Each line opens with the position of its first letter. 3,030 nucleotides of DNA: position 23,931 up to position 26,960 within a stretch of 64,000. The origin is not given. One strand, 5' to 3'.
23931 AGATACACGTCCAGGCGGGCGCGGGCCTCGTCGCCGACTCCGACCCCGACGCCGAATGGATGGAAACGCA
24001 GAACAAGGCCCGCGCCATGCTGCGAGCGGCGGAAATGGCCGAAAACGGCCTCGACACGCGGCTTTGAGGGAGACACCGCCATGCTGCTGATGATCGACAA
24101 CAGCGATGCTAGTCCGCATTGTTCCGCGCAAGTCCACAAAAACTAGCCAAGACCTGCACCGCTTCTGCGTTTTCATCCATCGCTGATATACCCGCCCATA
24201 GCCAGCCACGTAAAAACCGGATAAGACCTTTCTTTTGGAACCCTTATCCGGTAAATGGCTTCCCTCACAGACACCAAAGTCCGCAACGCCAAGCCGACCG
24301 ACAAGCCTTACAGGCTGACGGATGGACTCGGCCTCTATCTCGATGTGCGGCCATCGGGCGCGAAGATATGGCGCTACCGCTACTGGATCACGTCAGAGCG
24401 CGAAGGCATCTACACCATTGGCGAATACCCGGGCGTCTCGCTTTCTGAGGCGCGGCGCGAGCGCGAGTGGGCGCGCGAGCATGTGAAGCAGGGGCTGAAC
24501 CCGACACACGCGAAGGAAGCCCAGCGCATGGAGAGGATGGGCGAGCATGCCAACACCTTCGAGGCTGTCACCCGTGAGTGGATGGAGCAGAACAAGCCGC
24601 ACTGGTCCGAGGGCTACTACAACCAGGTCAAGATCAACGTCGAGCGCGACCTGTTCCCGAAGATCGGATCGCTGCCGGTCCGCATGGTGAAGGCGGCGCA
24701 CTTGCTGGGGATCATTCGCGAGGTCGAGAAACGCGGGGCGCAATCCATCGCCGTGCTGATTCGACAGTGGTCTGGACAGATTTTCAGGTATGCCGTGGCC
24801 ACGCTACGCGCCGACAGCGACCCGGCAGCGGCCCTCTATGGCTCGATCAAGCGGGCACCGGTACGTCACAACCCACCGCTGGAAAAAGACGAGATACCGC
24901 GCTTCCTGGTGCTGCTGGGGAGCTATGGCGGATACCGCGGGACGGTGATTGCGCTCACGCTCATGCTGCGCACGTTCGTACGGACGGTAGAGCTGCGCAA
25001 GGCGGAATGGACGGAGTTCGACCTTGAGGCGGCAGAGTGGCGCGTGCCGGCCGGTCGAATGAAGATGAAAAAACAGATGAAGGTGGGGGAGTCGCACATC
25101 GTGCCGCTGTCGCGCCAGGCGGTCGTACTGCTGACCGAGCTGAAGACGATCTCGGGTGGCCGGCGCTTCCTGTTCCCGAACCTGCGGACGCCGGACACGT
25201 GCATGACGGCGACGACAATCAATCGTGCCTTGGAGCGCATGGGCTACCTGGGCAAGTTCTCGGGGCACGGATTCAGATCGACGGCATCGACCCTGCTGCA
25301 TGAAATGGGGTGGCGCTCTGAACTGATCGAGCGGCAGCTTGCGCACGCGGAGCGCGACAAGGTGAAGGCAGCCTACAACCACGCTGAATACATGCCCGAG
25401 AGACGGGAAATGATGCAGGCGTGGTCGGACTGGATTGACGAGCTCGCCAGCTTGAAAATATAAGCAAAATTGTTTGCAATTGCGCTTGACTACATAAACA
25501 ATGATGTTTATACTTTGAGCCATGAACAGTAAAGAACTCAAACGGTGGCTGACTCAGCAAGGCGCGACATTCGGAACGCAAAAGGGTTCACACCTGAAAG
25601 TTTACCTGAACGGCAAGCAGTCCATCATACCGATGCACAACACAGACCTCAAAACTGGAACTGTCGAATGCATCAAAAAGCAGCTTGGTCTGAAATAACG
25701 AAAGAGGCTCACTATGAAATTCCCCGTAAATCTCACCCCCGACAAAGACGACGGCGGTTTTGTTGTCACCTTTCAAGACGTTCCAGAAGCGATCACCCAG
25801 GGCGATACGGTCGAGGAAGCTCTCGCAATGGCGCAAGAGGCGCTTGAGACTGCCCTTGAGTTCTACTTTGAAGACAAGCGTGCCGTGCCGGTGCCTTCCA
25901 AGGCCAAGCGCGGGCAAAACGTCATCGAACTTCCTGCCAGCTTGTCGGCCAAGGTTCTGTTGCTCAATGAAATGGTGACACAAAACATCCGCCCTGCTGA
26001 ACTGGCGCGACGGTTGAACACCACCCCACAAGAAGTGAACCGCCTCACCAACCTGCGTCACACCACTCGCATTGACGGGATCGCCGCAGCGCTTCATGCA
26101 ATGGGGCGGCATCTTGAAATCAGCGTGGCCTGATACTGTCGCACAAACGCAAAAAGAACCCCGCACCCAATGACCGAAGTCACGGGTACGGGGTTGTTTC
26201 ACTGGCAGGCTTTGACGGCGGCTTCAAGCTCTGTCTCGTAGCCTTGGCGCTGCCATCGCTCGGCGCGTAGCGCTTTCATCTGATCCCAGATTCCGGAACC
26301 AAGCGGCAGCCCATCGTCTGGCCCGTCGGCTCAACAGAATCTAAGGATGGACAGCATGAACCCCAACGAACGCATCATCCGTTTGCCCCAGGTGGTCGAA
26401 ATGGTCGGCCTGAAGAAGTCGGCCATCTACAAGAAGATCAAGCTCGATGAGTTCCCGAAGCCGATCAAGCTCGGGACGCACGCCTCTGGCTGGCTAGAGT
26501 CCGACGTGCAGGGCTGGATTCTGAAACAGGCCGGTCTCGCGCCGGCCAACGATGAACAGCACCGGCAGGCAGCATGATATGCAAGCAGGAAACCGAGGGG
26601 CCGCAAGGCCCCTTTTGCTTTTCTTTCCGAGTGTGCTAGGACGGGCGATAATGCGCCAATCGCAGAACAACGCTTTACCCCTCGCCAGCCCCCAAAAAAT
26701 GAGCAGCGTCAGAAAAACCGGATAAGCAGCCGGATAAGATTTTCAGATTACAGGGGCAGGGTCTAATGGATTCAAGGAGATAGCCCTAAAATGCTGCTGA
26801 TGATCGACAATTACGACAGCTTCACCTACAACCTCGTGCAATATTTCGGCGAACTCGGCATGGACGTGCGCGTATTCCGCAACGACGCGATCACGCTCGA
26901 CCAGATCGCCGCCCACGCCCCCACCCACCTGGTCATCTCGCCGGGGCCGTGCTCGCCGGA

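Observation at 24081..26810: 2.7-kb integrase/HicAB/AlpA mini-island inserted in the first codons of trpG and rebuilding the gene start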

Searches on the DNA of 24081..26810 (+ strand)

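Call 34: search_dna_similar(query=window:24081-26810:+, collection=phages, mode=distant, max_rows=25)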
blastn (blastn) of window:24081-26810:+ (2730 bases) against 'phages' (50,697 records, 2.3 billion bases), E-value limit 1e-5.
Records with a match: 2; places in all: 2; records where one place covers at least 80% of the query: 0.
Best place of each record, by identity: 60-80% 2.
By first word of the organism name: Paraburkholderia 1; Xanthomonas 1.
By host as written in the record: Paraburkholderia caledonica Bk 1; Xanthomonas campestris pv. campestris str. 8004 1.
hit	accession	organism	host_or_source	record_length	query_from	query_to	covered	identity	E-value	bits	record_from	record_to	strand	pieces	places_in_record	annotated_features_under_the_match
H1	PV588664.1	Paraburkholderia phage IPK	Paraburkholderia caledonica Bk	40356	1676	2049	14%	66.9%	2e-21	111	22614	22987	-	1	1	record has no annotation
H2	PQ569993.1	Xanthomonas phage Rb1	Xanthomonas campestris pv. campestris ...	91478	2143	2236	3%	75.5%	7e-8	67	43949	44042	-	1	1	outer membrane spanin component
